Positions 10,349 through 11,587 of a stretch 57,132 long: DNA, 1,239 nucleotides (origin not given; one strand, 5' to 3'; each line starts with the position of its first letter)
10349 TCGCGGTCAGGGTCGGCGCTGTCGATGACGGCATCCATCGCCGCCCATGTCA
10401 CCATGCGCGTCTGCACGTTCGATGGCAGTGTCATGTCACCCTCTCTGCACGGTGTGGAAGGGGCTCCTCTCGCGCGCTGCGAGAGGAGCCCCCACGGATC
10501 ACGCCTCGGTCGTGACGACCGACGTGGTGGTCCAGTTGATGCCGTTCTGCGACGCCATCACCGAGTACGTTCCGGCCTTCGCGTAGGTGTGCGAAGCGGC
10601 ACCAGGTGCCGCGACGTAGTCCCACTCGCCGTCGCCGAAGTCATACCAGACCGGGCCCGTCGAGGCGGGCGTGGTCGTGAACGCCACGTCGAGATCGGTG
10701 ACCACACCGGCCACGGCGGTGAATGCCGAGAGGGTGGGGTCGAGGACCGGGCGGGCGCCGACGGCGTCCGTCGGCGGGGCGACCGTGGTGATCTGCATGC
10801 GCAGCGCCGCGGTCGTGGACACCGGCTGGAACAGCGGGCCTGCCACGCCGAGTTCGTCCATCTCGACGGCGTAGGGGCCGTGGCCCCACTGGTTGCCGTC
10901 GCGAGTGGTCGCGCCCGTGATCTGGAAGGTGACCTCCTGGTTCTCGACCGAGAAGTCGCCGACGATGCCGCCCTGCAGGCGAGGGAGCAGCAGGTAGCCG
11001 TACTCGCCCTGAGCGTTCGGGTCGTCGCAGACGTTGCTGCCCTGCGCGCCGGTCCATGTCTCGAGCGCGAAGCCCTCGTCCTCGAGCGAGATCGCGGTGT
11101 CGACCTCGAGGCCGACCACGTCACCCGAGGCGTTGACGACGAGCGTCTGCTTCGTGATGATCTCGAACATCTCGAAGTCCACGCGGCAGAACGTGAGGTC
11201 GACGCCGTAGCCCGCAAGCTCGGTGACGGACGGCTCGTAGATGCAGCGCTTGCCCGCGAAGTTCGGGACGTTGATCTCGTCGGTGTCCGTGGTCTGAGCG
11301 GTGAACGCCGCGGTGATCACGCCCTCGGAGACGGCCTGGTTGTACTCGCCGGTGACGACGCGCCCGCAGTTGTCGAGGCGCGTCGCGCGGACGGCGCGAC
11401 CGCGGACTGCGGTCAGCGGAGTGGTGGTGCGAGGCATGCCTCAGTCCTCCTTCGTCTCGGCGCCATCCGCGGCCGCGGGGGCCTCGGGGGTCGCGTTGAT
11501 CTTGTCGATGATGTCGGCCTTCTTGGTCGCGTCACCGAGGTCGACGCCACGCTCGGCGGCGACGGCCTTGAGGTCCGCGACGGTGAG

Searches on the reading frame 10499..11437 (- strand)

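Call 88: search_protein_families(library=pfam, proteins=[window:10499-11437:-], max_evalue=0.01)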
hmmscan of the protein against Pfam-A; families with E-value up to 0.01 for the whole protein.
window:10499-11437:- (312 aa): 2 families
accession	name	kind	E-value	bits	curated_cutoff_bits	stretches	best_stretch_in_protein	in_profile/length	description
PF00801.26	PKD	-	8.9e-06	26.1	23.5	1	244-307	10-76/80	PKD domain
PF18911.6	PKD_4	-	0.00024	21.5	27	1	230-294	4-65/85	PKD domain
